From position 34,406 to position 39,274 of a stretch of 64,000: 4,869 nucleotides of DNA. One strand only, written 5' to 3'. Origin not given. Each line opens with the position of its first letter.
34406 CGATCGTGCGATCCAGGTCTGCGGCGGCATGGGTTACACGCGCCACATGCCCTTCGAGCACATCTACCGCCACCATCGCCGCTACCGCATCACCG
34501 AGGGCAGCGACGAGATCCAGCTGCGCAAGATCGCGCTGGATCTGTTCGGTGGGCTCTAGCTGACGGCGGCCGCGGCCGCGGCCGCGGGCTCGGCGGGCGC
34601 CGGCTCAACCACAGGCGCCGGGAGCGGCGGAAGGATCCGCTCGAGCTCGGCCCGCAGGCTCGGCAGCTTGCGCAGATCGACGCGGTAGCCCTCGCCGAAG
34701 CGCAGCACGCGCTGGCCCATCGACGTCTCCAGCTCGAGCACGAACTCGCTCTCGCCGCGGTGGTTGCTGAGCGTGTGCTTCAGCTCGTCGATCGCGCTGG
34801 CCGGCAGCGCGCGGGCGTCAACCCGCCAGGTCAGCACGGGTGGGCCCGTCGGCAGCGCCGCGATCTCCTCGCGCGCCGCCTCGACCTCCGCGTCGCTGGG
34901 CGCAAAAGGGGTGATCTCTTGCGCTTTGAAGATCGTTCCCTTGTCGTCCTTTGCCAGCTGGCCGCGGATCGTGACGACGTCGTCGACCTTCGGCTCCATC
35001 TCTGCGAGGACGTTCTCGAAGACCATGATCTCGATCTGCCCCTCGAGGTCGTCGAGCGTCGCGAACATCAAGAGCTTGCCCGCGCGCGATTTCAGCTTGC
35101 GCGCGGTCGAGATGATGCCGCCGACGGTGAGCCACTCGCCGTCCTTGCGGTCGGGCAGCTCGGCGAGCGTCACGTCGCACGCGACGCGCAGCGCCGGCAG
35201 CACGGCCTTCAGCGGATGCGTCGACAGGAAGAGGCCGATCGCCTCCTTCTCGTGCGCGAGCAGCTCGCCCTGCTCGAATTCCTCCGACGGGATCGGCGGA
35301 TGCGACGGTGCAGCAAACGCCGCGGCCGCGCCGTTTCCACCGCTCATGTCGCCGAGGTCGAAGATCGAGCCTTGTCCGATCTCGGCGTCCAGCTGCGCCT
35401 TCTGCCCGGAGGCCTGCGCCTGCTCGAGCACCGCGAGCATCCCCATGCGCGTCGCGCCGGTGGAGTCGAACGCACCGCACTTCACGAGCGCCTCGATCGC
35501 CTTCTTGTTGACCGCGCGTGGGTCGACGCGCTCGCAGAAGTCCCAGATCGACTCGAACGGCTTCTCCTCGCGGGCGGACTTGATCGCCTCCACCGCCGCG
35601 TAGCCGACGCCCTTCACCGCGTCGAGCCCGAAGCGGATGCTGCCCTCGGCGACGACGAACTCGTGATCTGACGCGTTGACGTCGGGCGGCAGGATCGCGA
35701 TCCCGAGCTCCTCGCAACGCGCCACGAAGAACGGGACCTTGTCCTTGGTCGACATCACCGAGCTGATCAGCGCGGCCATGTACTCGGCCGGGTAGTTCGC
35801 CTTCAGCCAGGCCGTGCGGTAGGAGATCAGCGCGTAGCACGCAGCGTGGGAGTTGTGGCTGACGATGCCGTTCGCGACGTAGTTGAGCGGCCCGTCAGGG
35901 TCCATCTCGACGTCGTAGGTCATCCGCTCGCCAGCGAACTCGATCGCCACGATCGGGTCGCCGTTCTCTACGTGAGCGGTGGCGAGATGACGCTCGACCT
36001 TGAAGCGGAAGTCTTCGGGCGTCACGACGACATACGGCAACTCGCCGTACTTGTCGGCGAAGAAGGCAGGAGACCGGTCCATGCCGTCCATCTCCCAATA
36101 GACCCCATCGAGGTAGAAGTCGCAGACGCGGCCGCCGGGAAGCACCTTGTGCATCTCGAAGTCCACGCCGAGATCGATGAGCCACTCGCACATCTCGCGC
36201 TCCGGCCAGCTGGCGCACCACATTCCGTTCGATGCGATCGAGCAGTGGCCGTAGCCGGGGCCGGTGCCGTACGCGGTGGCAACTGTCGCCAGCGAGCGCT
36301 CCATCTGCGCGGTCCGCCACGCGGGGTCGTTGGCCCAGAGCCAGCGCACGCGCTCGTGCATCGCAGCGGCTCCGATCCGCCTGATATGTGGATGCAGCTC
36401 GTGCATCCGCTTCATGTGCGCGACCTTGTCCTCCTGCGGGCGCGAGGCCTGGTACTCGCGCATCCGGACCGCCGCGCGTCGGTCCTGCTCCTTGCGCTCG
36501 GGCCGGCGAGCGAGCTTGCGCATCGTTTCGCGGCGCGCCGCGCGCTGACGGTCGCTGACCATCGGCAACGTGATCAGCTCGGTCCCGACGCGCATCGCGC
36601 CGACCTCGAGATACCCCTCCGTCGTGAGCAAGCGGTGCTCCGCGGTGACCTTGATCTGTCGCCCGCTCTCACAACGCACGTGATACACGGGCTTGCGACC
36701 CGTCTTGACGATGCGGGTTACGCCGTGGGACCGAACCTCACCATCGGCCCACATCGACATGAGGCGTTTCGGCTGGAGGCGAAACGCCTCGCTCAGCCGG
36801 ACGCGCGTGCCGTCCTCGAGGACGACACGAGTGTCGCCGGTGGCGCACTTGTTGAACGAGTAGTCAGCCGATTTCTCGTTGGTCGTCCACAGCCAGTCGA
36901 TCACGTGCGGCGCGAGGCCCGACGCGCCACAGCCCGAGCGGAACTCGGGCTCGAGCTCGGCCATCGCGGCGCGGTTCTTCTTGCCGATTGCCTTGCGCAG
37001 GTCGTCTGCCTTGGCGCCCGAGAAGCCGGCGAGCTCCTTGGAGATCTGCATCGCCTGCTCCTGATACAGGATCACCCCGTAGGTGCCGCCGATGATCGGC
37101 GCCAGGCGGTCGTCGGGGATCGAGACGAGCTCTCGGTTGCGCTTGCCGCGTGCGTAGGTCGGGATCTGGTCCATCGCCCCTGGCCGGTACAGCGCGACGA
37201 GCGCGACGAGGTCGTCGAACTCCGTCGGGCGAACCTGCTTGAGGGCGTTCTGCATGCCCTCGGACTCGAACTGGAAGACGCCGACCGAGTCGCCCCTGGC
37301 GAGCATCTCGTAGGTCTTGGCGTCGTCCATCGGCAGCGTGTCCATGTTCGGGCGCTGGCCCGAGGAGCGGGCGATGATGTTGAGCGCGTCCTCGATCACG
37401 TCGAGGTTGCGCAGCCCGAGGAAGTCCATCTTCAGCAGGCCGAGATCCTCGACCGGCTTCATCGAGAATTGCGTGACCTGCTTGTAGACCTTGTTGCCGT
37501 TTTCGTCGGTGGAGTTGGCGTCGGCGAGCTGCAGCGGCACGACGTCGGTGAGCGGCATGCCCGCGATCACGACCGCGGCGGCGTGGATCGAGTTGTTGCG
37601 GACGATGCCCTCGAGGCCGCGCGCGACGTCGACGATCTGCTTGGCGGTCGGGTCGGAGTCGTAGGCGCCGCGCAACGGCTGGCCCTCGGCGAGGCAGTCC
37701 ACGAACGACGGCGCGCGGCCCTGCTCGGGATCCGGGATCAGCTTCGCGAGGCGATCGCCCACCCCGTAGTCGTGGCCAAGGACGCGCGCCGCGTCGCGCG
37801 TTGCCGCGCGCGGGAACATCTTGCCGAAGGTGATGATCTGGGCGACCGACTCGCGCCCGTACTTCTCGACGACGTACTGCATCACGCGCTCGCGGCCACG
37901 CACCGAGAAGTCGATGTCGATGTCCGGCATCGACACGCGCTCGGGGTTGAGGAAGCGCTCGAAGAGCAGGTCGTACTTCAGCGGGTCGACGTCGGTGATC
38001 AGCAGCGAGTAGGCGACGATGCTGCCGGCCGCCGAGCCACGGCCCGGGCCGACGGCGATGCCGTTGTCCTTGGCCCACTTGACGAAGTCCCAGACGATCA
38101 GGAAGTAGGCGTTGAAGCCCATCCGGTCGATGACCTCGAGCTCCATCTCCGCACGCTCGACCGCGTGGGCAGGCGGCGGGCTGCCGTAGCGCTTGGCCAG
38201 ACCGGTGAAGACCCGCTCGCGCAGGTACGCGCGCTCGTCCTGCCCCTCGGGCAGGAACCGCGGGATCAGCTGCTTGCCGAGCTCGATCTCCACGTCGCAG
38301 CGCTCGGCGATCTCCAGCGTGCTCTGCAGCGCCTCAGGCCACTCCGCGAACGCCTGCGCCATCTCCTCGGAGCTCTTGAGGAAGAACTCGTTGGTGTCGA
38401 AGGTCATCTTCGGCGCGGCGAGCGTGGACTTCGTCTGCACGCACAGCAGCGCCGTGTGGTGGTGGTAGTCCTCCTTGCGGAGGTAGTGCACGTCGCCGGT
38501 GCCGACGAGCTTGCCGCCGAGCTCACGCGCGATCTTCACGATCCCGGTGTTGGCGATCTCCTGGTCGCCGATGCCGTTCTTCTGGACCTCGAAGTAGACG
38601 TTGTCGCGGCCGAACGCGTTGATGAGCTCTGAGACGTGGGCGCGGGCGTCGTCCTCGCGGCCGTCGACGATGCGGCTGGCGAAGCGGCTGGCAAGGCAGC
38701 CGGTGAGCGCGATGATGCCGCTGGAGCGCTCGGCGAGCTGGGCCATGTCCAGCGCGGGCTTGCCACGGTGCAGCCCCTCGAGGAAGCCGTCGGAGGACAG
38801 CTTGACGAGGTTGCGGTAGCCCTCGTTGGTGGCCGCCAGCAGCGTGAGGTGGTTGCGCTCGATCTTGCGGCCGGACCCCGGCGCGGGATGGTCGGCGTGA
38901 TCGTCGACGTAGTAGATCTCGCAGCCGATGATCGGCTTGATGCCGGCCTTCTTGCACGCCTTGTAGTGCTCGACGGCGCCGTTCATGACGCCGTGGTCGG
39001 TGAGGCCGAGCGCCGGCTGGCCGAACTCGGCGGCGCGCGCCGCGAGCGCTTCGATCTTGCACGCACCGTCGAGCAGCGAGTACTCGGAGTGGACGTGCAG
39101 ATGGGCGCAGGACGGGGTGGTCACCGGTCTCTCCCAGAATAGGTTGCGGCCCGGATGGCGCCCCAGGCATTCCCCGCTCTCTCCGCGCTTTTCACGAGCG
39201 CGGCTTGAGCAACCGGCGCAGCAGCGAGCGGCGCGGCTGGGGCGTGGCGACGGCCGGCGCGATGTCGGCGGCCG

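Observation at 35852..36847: Contiguous 332-aa intein in dnaE at FNK/SH, carrying a PD-(D/E)XK-like rather than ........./HNH endonuclease domain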

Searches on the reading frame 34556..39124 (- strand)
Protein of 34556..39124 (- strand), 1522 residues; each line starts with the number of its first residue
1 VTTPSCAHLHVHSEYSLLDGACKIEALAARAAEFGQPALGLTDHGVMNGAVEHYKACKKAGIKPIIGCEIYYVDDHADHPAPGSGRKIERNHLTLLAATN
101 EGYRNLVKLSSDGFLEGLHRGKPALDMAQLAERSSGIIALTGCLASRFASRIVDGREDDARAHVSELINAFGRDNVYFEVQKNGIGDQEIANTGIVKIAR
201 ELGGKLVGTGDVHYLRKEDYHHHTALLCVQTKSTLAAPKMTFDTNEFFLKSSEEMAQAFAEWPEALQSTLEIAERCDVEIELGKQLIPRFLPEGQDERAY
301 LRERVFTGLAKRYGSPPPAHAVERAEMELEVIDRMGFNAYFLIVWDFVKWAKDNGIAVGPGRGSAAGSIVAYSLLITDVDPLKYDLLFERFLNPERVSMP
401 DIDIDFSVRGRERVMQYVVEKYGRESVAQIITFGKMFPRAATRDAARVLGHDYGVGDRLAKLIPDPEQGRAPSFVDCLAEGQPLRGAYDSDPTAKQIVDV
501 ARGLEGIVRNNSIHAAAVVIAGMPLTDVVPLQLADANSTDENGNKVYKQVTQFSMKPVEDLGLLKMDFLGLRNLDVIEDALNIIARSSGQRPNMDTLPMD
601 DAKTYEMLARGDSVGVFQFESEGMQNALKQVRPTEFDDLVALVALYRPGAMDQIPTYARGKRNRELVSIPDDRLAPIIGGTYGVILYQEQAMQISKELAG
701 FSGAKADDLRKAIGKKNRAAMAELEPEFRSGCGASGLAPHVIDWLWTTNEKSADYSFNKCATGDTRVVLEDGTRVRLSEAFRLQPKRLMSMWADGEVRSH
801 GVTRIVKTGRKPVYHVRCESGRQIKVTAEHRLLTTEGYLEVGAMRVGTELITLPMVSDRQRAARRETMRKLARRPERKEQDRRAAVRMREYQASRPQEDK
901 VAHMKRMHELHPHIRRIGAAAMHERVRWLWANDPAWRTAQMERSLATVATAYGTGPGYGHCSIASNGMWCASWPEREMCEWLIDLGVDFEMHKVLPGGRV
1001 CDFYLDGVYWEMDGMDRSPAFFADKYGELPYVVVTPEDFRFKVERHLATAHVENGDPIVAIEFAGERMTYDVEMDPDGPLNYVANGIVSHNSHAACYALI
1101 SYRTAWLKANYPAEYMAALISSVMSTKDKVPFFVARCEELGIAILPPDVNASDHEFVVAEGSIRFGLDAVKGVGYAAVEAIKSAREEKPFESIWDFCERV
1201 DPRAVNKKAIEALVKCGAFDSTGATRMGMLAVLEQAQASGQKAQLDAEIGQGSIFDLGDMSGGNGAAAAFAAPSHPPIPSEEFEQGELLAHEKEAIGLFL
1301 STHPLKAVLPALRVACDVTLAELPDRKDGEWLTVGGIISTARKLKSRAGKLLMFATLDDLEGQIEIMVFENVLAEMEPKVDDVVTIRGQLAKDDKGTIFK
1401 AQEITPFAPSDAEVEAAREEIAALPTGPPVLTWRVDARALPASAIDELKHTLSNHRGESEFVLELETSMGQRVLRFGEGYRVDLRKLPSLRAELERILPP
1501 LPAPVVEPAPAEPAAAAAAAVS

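Call 5: search_protein_families(library=pfam, proteins=[window:34556-39124:-], max_evalue=1)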
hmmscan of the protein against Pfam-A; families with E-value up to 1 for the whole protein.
window:34556-39124:- (1522 aa): 7 families
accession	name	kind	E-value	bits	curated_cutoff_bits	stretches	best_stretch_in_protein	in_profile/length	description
PF07733.18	DNA_pol3_alpha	-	5.6e-95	318.3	23.9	1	300-570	2-260/260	Bacterial DNA polymerase III alpha NTPase domain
PF17657.6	DNA_pol3_finger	-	3.7e-55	186.2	22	1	573-733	1-163/166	Bacterial DNA polymerase III alpha subunit finger domain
PF02811.25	PHP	-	7.4e-50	169.9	26.4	1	8-182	1-163/164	PHP domain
PF14579.12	HHH_6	-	2.9e-31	107.9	25.6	1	1141-1226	1-87/90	Helix-hairpin-helix motif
PF14890.11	Intein_splicing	-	5.8e-10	39.6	35.8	1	767-1091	1-155/155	Intein splicing domain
PF01336.31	tRNA_anti-codon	-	8.4e-08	32.5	27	1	1333-1406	2-74/75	OB-fold nucleic acid binding domain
PF04919.18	DUF655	-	0.047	14.1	22.2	1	1166-1202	117-153/181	Protein of unknown function (DUF655)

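Call 6: search_protein_families(library=ncbifam, proteins=[window:34556-39124:-], max_evalue=1)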
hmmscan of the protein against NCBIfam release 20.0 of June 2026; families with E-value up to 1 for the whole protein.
window:34556-39124:- (1522 aa): 25 families
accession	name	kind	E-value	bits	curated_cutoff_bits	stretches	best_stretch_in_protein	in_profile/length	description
NF004226.0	PRK05673.1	equivalog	0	1241.8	1002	2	3-760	3-752/1146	DNA polymerase III subunit alpha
NF005298.0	PRK06826.1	equivalog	0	1178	1260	2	5-761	4-752/1151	DNA polymerase III subunit alpha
TIGR00594.1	polc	superfamily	0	1155.5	434.35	2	8-760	3-750/1022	DNA polymerase III subunit alpha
NF005617.0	PRK07374.1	equivalog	1.9e-273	910.4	1653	2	8-761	5-763/1170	DNA polymerase III subunit alpha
NF005377.0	PRK06920.1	equivalog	3.4e-259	862.9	1806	2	7-760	4-729/1108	DNA polymerase III subunit alpha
NF007079.0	PRK09532.1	equivalog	1.2e-193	645.8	1525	1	7-839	4-855/876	DNA polymerase III subunit alpha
NF004225.0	PRK05672.1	subfamily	8.9e-187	623.3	939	2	3-758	3-737/1047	error-prone DNA polymerase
NF005516.0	PRK07135.1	equivalog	1.4e-169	566.3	1084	3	263-760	193-681/974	DNA polymerase III DnaE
NF004550.0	PRK05898.1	equivalog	5.2e-161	538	1182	3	208-759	139-676/971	DNA polymerase III subunit alpha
NF005582.0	PRK07279.1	equivalog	3.3e-152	508.8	1279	3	206-760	150-683/1033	DNA polymerase III subunit alpha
NF005616.0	PRK07373.1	equivalog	1.8e-71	241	646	1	1058-1392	4-345/449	DNA polymerase III subunit alpha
NF001688.0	PRK00448.1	equivalog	6.5e-53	179.7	873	4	86-383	610-914/1445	PolC-type DNA polymerase III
TIGR01405.1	polC_Gram_pos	equivalog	7.8e-50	169.6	1043.45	4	86-383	376-679/1211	DNA polymerase III subunit alpha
NF005852.0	PRK07773.1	equivalog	3.3e-17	62.1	780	2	758-854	396-493/886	replicative DNA helicase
NF038136.1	rSAM_Rv_intein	exception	1.3e-11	44.1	700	1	756-1094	72-337/574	intein-containing Rv2578c family radical SAM protein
TIGR01445.1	intein_Nterm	domain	1.1e-08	35.9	24.5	1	760-834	1-83/83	intein N-terminal splicing region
TIGR01443.1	intein_Cterm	domain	0.00026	21.2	15.6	1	1069-1092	2-24/24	intein C-terminal splicing region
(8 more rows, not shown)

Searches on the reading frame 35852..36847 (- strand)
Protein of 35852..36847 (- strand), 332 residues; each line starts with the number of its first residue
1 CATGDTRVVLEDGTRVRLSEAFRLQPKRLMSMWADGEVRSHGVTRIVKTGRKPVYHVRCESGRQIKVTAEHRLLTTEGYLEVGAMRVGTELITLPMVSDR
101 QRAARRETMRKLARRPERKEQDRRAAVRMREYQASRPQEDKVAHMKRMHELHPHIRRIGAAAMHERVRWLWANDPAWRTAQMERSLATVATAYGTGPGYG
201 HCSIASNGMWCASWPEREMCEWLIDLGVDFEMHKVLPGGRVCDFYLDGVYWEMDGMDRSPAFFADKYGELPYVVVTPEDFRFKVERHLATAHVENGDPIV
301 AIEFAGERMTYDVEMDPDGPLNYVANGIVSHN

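Call 5: search_protein_families(library=pfam, proteins=[window:35852-36847:-], max_evalue=1)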
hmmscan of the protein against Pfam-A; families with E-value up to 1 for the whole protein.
window:35852-36847:- (332 aa): 2 families
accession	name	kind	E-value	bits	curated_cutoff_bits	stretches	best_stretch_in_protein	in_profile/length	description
PF14890.11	Intein_splicing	-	1.9e-11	44.4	35.8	1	8-332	1-155/155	Intein splicing domain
PF18320.6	Csc2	-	0.31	10.6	25.5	1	68-127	23-86/298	Csc2 Crispr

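Call 6: search_protein_families(library=ncbifam, proteins=[window:35852-36847:-], max_evalue=1)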
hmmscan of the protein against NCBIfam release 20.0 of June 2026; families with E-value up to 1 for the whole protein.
window:35852-36847:- (332 aa): 10 families
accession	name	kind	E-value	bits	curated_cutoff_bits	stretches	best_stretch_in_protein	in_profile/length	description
NF005852.0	PRK07773.1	equivalog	1.4e-16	60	780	2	1-95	398-493/886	replicative DNA helicase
NF038136.1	rSAM_Rv_intein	exception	1.4e-11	44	700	1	1-332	76-334/574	intein-containing Rv2578c family radical SAM protein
TIGR01445.1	intein_Nterm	domain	1.4e-09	38.8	24.5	1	1-75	1-83/83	intein N-terminal splicing region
NF038162.1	RtcB_rel_intein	exception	1.3e-05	23.4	1150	1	1-96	95-192/961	intein-containing RtcB family protein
NF006207.0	PRK08332.1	equivalog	6.8e-05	20.2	2400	1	46-95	940-988/1684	vitamin B12-dependent ribonucleotide reductase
NF003158.0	PRK04132.1-3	equivalog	0.00019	18.6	1750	1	1-97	648-747/1437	replication factor C small subunit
TIGR01443.1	intein_Cterm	domain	0.00035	20.7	15.6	1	310-332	2-23/24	intein C-terminal splicing region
NF045703.1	rSAM_Tes_intein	exception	0.0015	16.4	1700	1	33-137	209-319/1040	tetraether lipid synthase Tes, intein-containing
NF011418.0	PRK14845.1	equivalog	0.041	11.6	756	1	34-96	72-134/1049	translation initiation factor IF-2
NF007079.0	PRK09532.1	equivalog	0.043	12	1525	1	29-80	804-855/876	DNA polymerase III subunit alpha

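Call 8: search_solved_structures(query=window:35852-36847:-, max_evalue=10)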
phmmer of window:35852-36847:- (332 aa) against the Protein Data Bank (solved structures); distinct sequences matched with E-value up to 10: 24.
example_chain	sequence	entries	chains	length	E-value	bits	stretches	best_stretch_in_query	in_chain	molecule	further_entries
1mi8_A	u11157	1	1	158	4.4e-08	36.2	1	4-97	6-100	DnaB intein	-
6frg_A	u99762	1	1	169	3.5e-07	33.2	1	13-96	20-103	Replicative DNA helicase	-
6frh_A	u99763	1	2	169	3.5e-07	33.2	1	13-96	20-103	Replicative DNA helicase,Replicative DNA helicase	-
4o1r_A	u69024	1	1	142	8.4e-06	28.7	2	4-86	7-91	Replicative DNA helicase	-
6fre_A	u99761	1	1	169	8.6e-06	28.6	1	13-96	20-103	Replicative DNA helicase,Replicative DNA helicase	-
7qil_A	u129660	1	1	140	0.021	17.5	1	30-80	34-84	DnaE intein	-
3igd_A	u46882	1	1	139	0.047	16.4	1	12-97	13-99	Endonuclease PI-MtuI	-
3ifj_A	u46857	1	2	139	0.082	15.6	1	13-98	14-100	Endonuclease PI-MtuI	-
2in9_A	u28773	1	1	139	0.1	15.2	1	13-97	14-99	Endonuclease PI-MtuI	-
2in0_A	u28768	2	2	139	0.14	14.8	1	13-97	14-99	Endonuclease PI-MtuI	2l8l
1am2_A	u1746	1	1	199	0.15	14.7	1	3-75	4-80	MXE GYRA INTEIN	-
5k08_A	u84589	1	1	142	0.16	14.6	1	13-97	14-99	RecA mini intein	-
5i0a_A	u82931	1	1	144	0.17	14.5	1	13-97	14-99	Intein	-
2in8_A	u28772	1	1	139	0.18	14.5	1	13-96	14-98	Endonuclease PI-MtuI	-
4oz6_A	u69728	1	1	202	0.24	14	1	2-75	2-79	Mxe gyrA intein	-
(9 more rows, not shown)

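Call 9: search_protein_families(library=phrogs, proteins=[window:35852-36847:-], max_evalue=10)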
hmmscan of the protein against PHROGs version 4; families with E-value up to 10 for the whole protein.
window:35852-36847:- (332 aa): 2 families
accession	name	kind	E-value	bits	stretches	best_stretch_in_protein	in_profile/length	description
phrog_17415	-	head and packaging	0.00037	19.6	2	40-91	229-280/940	terminase large subunit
phrog_15127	-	head and packaging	0.061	12.8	1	58-95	273-310/602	head protein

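Call 12: find_related_loci(query=window:35852-36847:-, collection=genome_contigs, flank=3000)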
Query window:35852-36847:- (332 aa) in genome_contigs; peptide patterns used: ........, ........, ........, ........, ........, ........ (x = any residue, [..] = any of these).
124 stretches matched a pattern; 101 encode a relative of the query (tblastn E <= 1e-3); the best 80 are kept; 80 distinct loci.
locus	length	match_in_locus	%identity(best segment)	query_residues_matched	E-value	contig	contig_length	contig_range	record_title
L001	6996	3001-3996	81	1-332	0e+0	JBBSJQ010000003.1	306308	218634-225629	MAG: Solirubrobacterales bacterium isolate LS4_metabat2.063 LS4_metabat2.063_K_2278899_L_306308_cov_20.3082, whole genom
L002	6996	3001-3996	80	1-332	0e+0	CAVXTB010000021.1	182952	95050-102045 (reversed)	MAG: uncultured Actinomycetes bacterium isolate MFD04944.bin.2.197 genome assembly, contig: contig_82985, whole genome s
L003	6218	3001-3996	74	1-332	3e-177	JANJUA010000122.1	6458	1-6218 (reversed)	MAG: Solirubrobacteraceae bacterium isolate RX3_metabat.bin.14 RX3_k141_619598, whole genome shotgun sequence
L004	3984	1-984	75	5-332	3e-175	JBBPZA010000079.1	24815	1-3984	MAG: Solirubrobacterales bacterium isolate bin.237 bin.237_S1Ck141_580476_length_24815_cov_49.7603, whole genome shotgun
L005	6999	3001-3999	74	1-332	3e-171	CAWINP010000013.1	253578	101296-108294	MAG: uncultured Solirubrobacteraceae bacterium isolate MFD04944.bin.2.106 genome assembly, contig: contig_30951, whole g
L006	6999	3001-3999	71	1-332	1e-170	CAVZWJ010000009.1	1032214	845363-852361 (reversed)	MAG: uncultured Solirubrobacterales bacterium isolate MFD01872.bin.2.282 genome assembly, contig: contig_40040, whole ge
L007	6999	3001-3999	72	1-332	4e-170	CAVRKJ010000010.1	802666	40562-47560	MAG: uncultured Actinomycetota bacterium isolate MFD05521.bin.1.284 genome assembly, contig: contig_17751, whole genome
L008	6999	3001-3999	73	1-332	1e-169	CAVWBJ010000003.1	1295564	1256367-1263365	MAG: uncultured Solirubrobacteraceae bacterium isolate MFD05502.bin.1.35 genome assembly, contig: contig_21783, whole ge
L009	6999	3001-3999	71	1-332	2e-169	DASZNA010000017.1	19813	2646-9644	MAG TPA_asm: Solirubrobacteraceae bacterium isolate SMAG_U5905 k141_1417942, whole genome shotgun sequence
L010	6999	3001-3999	72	1-332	2e-169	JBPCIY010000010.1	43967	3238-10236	MAG: Solirubrobacteraceae bacterium isolate TH_ant_mag_12 S1Ck127_8791_flag_0_multi_21.0000_len_43967, whole genome shot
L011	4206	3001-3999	71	1-332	3e-172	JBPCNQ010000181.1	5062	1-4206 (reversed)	MAG: Thermoleophilaceae bacterium isolate TH_ant_mag_134 S1Ck127_5746884_flag_0_multi_15.0908_len_5062, whole genome sho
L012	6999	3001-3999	73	1-332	8e-169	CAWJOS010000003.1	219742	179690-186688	MAG: uncultured Solirubrobacteraceae bacterium isolate MFD04428.bin.2.43 genome assembly, contig: contig_12897, whole ge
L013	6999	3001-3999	72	1-332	2e-168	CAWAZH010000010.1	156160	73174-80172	MAG: uncultured Actinomycetes bacterium isolate MFD04212.bin.1.195 genome assembly, contig: contig_7688, whole genome sh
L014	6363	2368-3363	74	1-332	1e-168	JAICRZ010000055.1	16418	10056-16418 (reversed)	MAG: Thermoleophilaceae bacterium isolate GZL_HYHR_2_bin.18 k141_2627274_length_16418_cov_12.1929, whole genome shotgun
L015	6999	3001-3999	71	1-332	2e-167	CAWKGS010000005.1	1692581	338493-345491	MAG: uncultured Solirubrobacterales bacterium isolate MFD09603.bin.1.362 genome assembly, contig: contig_350, whole geno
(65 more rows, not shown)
